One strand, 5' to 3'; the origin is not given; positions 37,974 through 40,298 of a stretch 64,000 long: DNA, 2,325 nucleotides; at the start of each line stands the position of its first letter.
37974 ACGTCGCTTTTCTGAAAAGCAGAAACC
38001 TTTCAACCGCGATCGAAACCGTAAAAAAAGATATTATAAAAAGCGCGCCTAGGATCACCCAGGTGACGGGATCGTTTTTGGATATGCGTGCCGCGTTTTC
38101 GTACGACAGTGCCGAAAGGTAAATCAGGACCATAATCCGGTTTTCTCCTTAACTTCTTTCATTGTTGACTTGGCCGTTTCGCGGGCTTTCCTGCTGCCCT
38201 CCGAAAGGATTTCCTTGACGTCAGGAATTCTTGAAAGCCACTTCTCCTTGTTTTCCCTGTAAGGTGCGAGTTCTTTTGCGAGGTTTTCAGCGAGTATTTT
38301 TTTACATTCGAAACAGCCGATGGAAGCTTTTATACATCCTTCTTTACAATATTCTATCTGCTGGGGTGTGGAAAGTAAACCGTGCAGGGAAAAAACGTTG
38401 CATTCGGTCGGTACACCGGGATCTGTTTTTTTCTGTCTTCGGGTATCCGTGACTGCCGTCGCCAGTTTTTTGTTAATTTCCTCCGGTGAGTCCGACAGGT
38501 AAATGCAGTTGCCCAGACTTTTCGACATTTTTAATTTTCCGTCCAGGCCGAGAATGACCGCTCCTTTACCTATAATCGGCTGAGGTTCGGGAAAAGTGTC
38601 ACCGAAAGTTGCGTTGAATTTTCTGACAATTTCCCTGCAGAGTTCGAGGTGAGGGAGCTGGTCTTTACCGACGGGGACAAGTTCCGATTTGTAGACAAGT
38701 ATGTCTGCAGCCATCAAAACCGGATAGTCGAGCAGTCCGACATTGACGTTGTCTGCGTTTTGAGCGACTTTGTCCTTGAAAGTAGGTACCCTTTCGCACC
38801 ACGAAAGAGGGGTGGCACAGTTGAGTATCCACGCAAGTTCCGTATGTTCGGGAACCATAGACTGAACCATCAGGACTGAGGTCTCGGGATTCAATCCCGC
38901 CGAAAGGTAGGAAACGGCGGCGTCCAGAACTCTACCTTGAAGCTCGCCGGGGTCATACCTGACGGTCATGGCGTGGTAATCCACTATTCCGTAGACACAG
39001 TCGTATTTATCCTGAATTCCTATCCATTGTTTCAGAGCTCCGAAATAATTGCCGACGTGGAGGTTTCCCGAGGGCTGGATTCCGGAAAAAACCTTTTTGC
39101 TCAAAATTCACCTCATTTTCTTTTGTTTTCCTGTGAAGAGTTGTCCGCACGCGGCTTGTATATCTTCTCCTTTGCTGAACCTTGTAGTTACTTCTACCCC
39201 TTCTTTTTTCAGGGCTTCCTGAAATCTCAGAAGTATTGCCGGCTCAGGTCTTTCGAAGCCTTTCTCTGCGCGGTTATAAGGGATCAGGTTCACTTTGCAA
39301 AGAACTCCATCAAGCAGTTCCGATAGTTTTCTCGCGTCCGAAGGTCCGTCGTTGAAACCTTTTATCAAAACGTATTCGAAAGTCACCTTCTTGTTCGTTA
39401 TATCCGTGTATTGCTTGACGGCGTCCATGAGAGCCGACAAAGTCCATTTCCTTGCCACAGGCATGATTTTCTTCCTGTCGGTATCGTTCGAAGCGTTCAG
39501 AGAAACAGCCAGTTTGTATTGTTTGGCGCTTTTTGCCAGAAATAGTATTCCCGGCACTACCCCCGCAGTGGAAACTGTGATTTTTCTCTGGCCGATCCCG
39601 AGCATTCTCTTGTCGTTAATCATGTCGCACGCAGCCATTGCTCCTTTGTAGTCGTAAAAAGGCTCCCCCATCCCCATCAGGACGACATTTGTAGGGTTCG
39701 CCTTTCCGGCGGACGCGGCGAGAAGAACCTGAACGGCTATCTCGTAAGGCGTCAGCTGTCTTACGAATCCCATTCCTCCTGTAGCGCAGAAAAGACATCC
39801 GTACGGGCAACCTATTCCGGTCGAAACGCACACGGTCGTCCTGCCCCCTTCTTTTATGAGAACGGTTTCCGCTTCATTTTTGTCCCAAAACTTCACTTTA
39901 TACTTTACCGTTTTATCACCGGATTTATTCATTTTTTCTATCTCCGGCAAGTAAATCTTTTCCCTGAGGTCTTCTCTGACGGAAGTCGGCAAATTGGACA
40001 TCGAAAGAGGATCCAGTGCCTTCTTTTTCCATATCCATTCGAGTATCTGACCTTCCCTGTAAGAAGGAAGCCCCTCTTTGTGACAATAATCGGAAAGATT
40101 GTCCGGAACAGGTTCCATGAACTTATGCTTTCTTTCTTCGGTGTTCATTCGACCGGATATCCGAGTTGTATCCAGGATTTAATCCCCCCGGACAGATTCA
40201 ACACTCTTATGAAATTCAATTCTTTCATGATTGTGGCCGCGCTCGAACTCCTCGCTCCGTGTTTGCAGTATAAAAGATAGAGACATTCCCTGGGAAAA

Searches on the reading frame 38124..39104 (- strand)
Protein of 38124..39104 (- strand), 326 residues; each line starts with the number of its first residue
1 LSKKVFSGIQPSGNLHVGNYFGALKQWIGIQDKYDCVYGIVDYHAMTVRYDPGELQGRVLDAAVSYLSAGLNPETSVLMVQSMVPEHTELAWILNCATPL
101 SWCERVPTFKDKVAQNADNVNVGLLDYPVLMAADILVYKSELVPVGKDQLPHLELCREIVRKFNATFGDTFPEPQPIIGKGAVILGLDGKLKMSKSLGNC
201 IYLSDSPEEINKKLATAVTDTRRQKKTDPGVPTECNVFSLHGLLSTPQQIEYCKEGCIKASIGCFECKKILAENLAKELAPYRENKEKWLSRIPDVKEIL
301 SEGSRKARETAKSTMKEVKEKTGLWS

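Call 51: search_protein_families(library=pfam, proteins=[window:38124-39104:-], max_evalue=0.000001)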
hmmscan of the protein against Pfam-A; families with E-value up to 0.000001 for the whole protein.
window:38124-39104:- (326 aa): 1 family
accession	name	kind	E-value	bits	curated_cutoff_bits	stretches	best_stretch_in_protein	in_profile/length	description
PF00579.31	tRNA-synt_1b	-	1.3e-67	228.6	21.1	1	4-279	7-291/292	tRNA synthetases class I (W and Y)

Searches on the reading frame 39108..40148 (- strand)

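Call 51: search_protein_families(library=pfam, proteins=[window:39108-40148:-], max_evalue=0.000001)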
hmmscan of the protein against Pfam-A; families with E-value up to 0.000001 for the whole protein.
window:39108-40148:- (346 aa): 1 family
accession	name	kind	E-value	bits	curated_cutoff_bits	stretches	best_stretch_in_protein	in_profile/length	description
PF04055.27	Radical_SAM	-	1.6e-14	54.9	29.5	1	109-268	2-157/166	Radical SAM superfamily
